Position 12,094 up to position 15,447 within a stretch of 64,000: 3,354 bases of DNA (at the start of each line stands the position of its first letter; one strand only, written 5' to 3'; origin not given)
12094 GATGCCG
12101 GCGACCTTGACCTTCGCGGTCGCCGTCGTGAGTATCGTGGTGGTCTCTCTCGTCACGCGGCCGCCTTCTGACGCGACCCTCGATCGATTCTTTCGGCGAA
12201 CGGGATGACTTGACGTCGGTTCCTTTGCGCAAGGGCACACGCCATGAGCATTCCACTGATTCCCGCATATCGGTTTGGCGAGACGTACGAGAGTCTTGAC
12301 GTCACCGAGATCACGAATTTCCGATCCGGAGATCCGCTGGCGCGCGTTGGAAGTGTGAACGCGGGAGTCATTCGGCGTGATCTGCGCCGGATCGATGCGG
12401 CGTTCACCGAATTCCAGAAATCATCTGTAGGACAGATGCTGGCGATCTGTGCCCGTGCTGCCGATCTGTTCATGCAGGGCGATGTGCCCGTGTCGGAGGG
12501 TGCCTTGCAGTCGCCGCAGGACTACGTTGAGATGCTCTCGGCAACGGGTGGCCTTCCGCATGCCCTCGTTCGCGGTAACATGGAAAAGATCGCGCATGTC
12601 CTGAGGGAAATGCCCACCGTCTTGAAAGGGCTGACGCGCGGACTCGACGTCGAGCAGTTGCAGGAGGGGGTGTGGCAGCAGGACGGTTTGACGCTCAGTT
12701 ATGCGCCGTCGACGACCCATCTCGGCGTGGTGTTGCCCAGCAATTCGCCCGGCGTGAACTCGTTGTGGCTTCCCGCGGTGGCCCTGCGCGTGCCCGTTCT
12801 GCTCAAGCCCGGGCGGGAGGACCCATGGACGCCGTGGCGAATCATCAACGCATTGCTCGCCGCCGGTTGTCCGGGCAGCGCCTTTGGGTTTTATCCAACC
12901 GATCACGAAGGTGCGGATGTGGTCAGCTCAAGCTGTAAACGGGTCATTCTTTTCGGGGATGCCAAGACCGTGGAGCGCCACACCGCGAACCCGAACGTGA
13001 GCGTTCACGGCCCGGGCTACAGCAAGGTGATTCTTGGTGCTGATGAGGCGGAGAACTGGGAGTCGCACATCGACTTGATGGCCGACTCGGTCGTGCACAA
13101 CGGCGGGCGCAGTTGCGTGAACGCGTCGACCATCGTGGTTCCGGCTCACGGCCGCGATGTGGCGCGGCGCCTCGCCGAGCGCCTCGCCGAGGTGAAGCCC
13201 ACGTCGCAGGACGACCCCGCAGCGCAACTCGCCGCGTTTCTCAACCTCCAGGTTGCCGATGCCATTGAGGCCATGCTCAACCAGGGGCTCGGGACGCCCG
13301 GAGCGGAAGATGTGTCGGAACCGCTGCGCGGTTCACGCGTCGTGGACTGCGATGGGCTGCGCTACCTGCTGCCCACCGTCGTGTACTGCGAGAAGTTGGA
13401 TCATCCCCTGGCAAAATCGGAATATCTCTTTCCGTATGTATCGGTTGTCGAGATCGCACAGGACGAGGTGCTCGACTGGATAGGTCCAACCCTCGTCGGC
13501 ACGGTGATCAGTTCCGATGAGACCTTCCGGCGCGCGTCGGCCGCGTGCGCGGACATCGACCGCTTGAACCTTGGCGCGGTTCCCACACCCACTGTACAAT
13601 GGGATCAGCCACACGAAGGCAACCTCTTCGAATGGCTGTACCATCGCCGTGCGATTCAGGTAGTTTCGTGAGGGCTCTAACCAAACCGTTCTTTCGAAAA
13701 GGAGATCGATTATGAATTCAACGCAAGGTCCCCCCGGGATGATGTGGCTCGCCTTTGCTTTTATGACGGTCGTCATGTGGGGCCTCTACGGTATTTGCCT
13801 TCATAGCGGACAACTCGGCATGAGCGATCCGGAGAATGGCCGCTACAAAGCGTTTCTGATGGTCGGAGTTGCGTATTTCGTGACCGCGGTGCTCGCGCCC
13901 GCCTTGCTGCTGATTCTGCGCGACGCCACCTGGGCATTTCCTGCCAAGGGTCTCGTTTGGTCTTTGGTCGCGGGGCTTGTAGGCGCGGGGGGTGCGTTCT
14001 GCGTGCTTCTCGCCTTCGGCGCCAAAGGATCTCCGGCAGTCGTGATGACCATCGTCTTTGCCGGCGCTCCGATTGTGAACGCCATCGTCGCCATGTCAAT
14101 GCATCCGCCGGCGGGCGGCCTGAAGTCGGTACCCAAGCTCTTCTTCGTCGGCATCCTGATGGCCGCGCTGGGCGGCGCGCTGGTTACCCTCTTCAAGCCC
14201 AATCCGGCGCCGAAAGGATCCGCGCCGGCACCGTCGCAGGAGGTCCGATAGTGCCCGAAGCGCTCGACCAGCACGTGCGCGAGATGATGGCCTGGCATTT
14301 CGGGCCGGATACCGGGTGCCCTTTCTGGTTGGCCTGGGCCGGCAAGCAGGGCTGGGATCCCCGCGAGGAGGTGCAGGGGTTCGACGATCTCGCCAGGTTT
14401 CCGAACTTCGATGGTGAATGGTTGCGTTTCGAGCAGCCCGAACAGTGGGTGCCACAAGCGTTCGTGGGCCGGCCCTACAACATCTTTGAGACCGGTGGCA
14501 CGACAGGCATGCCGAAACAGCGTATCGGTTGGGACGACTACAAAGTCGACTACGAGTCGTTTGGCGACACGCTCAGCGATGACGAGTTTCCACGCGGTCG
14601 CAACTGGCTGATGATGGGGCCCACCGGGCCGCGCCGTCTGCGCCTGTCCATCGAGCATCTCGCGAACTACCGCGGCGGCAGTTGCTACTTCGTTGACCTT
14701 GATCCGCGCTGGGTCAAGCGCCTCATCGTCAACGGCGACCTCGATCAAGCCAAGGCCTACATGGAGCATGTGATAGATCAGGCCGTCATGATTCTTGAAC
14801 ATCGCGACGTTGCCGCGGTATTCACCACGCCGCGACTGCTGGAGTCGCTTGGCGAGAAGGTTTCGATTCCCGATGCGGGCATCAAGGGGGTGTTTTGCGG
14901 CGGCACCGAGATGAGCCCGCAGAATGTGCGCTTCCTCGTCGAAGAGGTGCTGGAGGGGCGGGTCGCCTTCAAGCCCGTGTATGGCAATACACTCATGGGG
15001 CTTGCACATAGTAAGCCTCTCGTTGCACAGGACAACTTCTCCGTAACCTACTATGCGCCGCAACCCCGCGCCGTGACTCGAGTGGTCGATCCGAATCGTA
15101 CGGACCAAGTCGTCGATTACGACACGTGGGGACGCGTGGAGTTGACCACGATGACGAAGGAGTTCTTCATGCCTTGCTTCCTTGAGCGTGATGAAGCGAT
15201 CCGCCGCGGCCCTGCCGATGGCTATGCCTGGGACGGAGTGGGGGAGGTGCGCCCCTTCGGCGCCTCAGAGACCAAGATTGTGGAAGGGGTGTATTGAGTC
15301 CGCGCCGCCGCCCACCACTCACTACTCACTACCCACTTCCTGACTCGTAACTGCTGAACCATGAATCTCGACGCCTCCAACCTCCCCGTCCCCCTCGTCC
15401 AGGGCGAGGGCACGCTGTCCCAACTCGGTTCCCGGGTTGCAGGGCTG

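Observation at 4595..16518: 12-kb colinear plus-strand cluster linking PQQ-propeller proteins, a TonB-dependent receptor, a DUF3311/SSS transporter and the reductive module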

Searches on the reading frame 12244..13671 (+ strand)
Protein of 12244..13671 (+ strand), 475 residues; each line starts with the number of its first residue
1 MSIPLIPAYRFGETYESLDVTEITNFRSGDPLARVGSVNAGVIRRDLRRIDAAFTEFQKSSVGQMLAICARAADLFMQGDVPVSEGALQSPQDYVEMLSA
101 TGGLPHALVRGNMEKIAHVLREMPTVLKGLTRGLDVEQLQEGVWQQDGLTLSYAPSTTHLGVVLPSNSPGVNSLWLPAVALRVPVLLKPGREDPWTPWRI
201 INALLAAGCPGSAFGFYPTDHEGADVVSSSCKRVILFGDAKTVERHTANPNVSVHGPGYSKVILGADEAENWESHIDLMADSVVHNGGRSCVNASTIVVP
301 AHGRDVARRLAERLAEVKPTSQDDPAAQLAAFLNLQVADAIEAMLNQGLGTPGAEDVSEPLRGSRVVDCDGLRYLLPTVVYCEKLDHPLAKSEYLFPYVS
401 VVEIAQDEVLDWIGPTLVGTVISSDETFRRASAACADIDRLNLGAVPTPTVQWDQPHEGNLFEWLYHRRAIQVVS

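Call 3: search_protein_families(library=pfam, proteins=[window:12244-13671:+])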
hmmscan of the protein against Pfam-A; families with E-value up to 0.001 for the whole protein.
window:12244-13671:+ (475 aa): 1 family
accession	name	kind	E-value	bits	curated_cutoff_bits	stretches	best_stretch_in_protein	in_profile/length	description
PF00171.27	Aldedh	-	1.9e-16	60.1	23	1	22-411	10-387/461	Aldehyde dehydrogenase family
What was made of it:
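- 12244..13671 (+): g6: EhpG-like non-hydrolytic aldehyde-dehydrogenase-fold protein, the proposed thioester/acyl reductase subunit. Pfam Aldedh at 60 bits (call 3).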

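Call 4: search_protein_families(library=ncbifam, proteins=[window:12244-13671:+])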
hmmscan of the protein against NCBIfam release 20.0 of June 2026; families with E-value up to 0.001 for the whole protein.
window:12244-13671:+ (475 aa): 6 families
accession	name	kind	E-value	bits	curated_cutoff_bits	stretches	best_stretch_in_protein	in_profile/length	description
TIGR01722.1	MMSDH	subfamily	4.2e-09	35.6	448.5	1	160-402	137-387/477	CoA-acylating methylmalonate-semialdehyde dehydrogenase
NF045735.1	PaDhStyDPseudo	equivalog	6.4e-07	28.4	850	1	160-395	150-389/483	phenylacetaldehyde dehydrogenase StyD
NF010000.0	PRK13473.1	subfamily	8.1e-07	28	615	1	164-419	146-405/475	aminobutyraldehyde dehydrogenase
NF009725.0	PRK13252.1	equivalog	1.6e-05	23.5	593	1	177-409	165-402/488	betaine-aldehyde dehydrogenase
TIGR01237.1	D1pyr5carbox2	equivalog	0.00017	20.6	659.65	0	185-424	198-447/511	L-glutamate gamma-semialdehyde dehydrogenase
TIGR01780.1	SSADH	subfamily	0.00085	18.3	646.35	0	25-415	3-381/448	succinate-semialdehyde dehydrogenase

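Call 10: search_protein_families(library=pfam, max_evalue=1, proteins=[window:12244-13671:+])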
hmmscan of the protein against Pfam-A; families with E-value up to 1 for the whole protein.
window:12244-13671:+ (475 aa): 1 family
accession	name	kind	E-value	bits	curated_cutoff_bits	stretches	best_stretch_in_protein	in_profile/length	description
PF00171.27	Aldedh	-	1.9e-16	60.1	23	1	22-411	10-387/461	Aldehyde dehydrogenase family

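Call 21: search_solved_structures(query=window:12244-13671:+, max_evalue=1)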
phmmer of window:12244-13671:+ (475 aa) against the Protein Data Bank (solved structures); distinct sequences matched with E-value up to 1: 48.
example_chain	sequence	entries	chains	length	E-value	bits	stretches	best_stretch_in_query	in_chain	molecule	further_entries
6b4r_A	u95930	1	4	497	4.1e-08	35.5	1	161-408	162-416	KauB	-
5iuu_A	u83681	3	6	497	2.3e-07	33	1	159-404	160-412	Aldehyde dehydrogenase family protein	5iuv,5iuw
5kf0_A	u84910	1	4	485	6.8e-07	31.4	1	176-329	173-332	Aldehyde dehydrogenase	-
4o6r_A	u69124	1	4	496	6.9e-07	31.4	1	158-410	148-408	Aldehyde Dehydrogenase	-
5j6b_A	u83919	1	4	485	1.4e-06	30.5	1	176-333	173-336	Aldehyde dehydrogenase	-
7jso_A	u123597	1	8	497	4.1e-06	28.9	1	159-404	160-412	Aldehyde dehydrogenase family protein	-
2d4e_A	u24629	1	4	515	5e-06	28.6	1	158-405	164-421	5-carboxymethyl-2-hydroxymuconate semialdehyde dehydrogenase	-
5jry_A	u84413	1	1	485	9.1e-06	27.7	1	176-327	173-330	NAD-dependent aldehyde dehydrogenase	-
4o5h_A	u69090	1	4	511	2.2e-05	26.5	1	160-381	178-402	Phenylacetaldehyde dehydrogenase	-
3ty7_A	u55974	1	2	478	3.9e-05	25.7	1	160-425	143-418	Putative aldehyde dehydrogenase SAV2122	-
3b4w_A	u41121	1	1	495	6.7e-05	24.9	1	171-405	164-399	Aldehyde dehydrogenase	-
8xxq_A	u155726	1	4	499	7.6e-05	24.7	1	162-444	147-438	Methylmalonate-semialdehyde/malonate-semialdehyde dehydrogenase [acylating], mitochondrial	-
9izv_A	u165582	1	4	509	8.2e-05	24.6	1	163-444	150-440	Methylmalonate-semialdehyde/malonate-semialdehyde dehydrogenase [acylating], mitochondrial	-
9izu_C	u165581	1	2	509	8.3e-05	24.6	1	162-444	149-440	Methylmalonate-semialdehyde/malonate-semialdehyde dehydrogenase [acylating], mitochondrial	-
4lih_A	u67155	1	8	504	8.4e-05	24.6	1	161-404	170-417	Gamma-glutamyl-gamma-aminobutyraldehyde dehydrogenase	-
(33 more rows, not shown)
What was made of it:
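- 12244..13671 (+): Against ordinary ALDHs in the PDB it scores 35 bits or less (call 21).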

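Call 45: search_solved_structures(query=window:12244-13671:+, max_evalue=0.00001, show_alignments=2)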
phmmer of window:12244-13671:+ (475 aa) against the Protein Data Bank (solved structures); distinct sequences matched with E-value up to 0.00001: 8.
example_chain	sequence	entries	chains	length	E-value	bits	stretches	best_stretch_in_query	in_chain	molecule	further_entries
6b4r_A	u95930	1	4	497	4.1e-08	35.5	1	161-408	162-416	KauB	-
5iuu_A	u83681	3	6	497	2.3e-07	33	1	159-404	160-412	Aldehyde dehydrogenase family protein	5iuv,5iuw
5kf0_A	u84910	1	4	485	6.8e-07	31.4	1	176-329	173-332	Aldehyde dehydrogenase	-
4o6r_A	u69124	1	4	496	6.9e-07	31.4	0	158-410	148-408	Aldehyde Dehydrogenase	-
5j6b_A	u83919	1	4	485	1.4e-06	30.5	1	176-333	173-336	Aldehyde dehydrogenase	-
7jso_A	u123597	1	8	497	4.1e-06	28.9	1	159-404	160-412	Aldehyde dehydrogenase family protein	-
2d4e_A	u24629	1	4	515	5e-06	28.6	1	158-405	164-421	5-carboxymethyl-2-hydroxymuconate semialdehyde dehydrogenase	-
5jry_A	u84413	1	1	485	9.1e-06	27.7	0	176-327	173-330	NAD-dependent aldehyde dehydrogenase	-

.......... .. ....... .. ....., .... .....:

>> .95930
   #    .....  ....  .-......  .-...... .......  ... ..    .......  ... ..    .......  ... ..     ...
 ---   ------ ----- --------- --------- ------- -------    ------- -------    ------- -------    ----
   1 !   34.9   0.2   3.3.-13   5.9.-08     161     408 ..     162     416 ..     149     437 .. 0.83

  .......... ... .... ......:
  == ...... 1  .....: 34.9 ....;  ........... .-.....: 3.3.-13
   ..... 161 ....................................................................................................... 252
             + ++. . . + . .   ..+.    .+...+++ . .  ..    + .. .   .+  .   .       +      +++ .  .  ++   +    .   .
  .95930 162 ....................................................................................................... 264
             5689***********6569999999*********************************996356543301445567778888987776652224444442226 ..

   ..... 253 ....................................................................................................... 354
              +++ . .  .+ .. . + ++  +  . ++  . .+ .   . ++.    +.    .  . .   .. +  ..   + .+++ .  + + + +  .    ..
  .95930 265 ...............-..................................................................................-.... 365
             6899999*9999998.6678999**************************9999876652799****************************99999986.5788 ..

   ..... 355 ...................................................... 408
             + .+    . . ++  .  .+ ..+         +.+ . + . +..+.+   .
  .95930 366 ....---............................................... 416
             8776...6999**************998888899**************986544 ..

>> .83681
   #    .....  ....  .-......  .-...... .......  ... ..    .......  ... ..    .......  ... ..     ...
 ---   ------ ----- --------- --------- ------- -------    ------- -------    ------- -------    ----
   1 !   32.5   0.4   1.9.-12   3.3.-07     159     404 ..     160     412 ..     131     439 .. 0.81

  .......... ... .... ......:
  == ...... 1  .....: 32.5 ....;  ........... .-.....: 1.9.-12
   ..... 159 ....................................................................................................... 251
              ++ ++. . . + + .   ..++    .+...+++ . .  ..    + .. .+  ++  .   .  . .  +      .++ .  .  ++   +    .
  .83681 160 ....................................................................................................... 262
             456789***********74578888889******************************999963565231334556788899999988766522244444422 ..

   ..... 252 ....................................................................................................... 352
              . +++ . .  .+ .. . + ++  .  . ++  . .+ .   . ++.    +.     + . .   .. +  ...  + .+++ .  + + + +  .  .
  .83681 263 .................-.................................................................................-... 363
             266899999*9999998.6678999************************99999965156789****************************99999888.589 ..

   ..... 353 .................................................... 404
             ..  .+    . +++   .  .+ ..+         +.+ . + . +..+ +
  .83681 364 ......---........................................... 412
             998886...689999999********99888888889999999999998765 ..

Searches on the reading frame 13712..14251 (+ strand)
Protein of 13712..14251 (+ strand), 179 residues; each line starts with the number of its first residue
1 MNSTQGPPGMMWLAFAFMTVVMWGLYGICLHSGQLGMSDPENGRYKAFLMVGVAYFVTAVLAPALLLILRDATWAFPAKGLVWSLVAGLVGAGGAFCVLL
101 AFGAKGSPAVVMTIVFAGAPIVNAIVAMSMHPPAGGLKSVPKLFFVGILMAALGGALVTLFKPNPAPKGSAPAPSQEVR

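Call 3: search_protein_families(library=pfam, proteins=[window:13712-14251:+])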
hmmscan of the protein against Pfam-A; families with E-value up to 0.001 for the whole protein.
window:13712-14251:+ (179 aa): 0 families

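Call 4: search_protein_families(library=ncbifam, proteins=[window:13712-14251:+])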
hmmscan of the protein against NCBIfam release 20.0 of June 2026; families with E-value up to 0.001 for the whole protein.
window:13712-14251:+ (179 aa): 0 families

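Call 10: search_protein_families(library=pfam, max_evalue=1, proteins=[window:13712-14251:+])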
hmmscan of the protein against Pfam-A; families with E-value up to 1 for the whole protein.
window:13712-14251:+ (179 aa): 2 families
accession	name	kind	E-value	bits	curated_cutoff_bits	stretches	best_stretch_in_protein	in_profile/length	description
PF19747.4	DUF6234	-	0.4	11.5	27.5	1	12-95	16-97/129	Family of unknown function (DUF6234)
PF09843.14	DUF2070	-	0.61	8.8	30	1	13-140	18-131/561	Predicted membrane protein (DUF2070)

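Call 95: search_solved_structures(query=A4, max_evalue=10)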
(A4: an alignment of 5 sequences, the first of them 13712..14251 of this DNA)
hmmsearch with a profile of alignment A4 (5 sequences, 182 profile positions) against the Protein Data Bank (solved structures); distinct sequences matched with E-value up to 10: 1.
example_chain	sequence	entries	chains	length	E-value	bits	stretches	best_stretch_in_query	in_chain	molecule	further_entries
9e6q_AY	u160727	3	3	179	0.28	14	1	129-154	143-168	Large ribosomal subunit protein uL30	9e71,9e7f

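Call 96: search_protein_families(library=pfam, alignment_id=A4, max_evalue=10)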
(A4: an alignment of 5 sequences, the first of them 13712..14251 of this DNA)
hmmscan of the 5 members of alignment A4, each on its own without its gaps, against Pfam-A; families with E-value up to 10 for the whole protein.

A. member 1, window:13712-14251:+ (179 aa): 3 families
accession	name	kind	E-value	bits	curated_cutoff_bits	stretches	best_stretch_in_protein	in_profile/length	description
PF19747.4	DUF6234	-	0.4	11.5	27.5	1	12-95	16-97/129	Family of unknown function (DUF6234)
PF09843.14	DUF2070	-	0.61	8.8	30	1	13-140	18-131/561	Predicted membrane protein (DUF2070)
PF16020.10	Deltameth_res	-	5.5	7.3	27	1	41-60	17-36/52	Deltamethrin resistance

B. families by the number of members that match (of 5 scanned): 6 families
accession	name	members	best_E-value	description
PF09843.14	DUF2070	4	0.068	Predicted membrane protein (DUF2070)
PF19747.4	DUF6234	3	0.31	Family of unknown function (DUF6234)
PF16020.10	Deltameth_res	2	5.1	Deltamethrin resistance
PF17159.10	MASE3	1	0.016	Membrane-associated sensor domain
PF00892.27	EamA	1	0.81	EamA-like transporter family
PF09534.15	Trp_oprn_chp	1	2.5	Tryptophan-associated transmembrane protein (Trp_oprn_chp)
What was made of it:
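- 13712..14251 (+): g7: 179-aa membrane protein with five predicted helices and no known family. It travels with the cluster in Planctomycetota-type versions. No Pfam, NCBIfam or PDB match (calls 3, 4, 10, 95, 96).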

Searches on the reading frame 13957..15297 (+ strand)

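Call 3: search_protein_families(library=pfam, proteins=[window:13957-15297:+])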
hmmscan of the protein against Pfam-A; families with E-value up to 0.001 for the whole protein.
window:13957-15297:+ (446 aa): 1 family
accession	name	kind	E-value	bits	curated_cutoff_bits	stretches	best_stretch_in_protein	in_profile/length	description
PF00501.34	AMP-binding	-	0.00081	18.7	29.9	0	279-384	251-363/384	AMP-binding enzyme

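Call 4: search_protein_families(library=ncbifam, proteins=[window:13957-15297:+])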
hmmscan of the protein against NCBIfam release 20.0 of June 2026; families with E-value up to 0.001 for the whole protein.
window:13957-15297:+ (446 aa): 1 family
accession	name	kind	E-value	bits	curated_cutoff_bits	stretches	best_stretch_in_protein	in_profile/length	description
TIGR03335.1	F390_ftsA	equivalog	2.2e-06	26.6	458.7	1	121-213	33-129/445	coenzyme F390 synthetase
